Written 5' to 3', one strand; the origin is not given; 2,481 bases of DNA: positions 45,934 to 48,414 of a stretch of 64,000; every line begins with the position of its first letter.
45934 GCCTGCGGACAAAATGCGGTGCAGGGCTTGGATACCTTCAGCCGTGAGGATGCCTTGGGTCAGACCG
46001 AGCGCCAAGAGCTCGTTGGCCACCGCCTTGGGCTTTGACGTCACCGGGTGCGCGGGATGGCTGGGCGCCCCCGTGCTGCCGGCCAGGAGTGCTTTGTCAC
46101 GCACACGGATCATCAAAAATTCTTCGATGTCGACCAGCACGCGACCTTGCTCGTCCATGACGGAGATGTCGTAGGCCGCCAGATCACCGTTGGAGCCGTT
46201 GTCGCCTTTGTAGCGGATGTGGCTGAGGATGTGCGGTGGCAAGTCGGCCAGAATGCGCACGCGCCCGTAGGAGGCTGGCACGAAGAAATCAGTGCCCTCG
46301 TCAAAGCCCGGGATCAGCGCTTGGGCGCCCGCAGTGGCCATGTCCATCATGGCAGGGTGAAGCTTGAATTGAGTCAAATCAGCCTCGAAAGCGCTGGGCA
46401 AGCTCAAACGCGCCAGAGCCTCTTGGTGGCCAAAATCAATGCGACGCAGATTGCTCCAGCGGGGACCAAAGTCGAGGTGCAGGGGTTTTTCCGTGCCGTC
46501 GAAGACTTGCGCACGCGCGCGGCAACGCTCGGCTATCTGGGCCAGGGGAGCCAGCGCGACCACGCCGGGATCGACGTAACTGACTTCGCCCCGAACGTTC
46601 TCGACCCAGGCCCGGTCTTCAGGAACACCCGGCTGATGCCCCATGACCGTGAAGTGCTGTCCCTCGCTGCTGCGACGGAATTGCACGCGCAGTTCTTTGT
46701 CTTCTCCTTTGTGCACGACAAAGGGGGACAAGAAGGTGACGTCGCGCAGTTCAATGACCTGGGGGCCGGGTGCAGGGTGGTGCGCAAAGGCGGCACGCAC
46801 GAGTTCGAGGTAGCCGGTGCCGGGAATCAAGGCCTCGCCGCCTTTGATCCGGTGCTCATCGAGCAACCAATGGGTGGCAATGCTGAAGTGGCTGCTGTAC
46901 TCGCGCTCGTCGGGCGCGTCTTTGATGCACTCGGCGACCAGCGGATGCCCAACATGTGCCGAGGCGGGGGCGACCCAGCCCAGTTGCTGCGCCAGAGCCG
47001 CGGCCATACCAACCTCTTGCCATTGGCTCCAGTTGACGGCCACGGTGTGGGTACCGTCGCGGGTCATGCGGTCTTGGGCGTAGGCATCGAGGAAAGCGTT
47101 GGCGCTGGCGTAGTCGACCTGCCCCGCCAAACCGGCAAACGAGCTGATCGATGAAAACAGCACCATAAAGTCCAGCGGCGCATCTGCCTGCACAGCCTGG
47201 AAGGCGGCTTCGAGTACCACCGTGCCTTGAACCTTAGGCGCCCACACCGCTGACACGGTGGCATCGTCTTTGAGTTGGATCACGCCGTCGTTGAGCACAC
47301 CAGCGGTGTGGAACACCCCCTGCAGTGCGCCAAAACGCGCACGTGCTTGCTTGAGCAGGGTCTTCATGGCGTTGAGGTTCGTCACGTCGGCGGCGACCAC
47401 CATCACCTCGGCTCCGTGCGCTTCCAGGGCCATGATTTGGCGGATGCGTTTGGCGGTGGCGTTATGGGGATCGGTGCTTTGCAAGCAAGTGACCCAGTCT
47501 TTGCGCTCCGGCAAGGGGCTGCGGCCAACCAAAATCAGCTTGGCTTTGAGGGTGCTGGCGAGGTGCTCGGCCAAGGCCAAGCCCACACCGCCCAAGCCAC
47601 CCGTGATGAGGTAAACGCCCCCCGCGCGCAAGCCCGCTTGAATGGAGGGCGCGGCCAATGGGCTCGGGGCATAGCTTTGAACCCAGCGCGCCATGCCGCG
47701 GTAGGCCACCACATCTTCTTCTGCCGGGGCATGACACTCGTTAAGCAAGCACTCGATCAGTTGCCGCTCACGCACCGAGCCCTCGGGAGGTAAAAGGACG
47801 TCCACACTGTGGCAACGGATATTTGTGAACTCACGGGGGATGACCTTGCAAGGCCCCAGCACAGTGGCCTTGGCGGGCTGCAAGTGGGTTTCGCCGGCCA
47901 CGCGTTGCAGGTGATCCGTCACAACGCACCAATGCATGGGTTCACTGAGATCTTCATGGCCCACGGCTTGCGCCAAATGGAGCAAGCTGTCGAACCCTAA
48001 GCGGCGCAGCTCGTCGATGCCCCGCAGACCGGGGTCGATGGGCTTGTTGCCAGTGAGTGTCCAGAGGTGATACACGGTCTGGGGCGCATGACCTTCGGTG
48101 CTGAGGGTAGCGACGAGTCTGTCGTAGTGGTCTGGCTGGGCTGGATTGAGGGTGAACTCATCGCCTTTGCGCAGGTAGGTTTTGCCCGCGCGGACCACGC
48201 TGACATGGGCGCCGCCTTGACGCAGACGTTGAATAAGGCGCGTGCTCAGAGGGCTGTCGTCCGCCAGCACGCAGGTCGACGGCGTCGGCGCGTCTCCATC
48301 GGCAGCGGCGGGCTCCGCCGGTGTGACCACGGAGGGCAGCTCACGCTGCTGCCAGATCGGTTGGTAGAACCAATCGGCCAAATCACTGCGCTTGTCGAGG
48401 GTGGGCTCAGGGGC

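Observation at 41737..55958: Compact hybrid NRPS-PKS cluster with glycosyltransferase, sugar aminotransferase and its own PPTase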

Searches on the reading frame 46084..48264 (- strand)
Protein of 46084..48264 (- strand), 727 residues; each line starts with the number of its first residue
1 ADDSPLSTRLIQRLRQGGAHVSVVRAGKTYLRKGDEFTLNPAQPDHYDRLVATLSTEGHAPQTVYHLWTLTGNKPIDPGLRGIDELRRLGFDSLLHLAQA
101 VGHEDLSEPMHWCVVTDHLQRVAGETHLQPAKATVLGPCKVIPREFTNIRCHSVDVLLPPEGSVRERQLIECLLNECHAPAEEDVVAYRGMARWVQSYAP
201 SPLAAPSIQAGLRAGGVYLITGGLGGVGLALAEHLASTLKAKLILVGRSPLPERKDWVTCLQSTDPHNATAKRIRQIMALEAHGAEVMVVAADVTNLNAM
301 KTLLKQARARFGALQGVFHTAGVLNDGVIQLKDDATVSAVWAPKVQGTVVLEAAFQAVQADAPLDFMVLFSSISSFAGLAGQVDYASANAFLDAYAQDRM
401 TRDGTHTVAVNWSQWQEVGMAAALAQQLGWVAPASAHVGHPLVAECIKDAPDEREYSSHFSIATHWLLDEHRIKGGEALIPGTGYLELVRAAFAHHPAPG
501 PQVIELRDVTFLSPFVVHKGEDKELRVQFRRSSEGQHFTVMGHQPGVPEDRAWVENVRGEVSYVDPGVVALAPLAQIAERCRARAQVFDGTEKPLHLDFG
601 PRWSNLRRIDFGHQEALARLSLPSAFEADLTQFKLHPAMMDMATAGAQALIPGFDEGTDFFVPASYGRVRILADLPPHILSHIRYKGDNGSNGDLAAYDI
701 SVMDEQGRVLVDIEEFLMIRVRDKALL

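Call 75: search_solved_structures(query=window:46084-48264:-, max_evalue=0.00001)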
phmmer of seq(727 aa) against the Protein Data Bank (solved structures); distinct sequences matched with E-value up to 0.00001: 60.
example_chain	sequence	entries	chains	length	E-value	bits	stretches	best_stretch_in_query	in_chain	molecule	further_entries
5d2e_A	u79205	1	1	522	7.8e-34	120.3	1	24-421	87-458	MlnE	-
4j1q_A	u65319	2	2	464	1.2e-31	113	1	137-423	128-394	Polyketide synthase PksJ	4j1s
5ktk_A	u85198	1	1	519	2.1e-28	102.4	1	115-423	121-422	Polyketide synthase PksJ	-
6ulw_A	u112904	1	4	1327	4.7e-26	94.6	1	35-447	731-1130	Amino acid adenylation domain-containing protein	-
9d2z_A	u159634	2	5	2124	6.7e-24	87.5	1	211-429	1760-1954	Mycocerosic acid synthase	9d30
9d2y_A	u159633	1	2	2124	1.5e-23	86.3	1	211-429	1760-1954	Multifunctional mycocerosic acid synthase membrane-associated MAS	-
5bp4_A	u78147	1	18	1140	3.3e-22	81.9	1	206-435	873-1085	Mycocerosic acid synthase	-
7s6b_C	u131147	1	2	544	1e-20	77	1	91-466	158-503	Polyketide synthase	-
7s6c_A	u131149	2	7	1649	1.9e-19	72.8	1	91-466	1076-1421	6-deoxyerythronolide-B synthase EryA2, modules 3 and 4, Lsd14 Polyketide synthase fusion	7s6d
6mbh_A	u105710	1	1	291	2.4e-18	69.1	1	438-726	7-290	GphF Dehydratase 1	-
8g7w_A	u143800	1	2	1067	4.8e-18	68.1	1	213-425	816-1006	Type I PKS module 4, module 5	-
7zmf_A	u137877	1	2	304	6.6e-18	67.7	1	435-719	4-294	Putative polyketide synthase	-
3mjv_A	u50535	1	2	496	7.9e-18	67.4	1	89-422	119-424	AmphB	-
4imp_A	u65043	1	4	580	1.2e-17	66.8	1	90-425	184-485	Polyketide synthase extender modules 3-4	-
2vz8_A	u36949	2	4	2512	1.4e-17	66.6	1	217-422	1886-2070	FATTY ACID SYNTHASE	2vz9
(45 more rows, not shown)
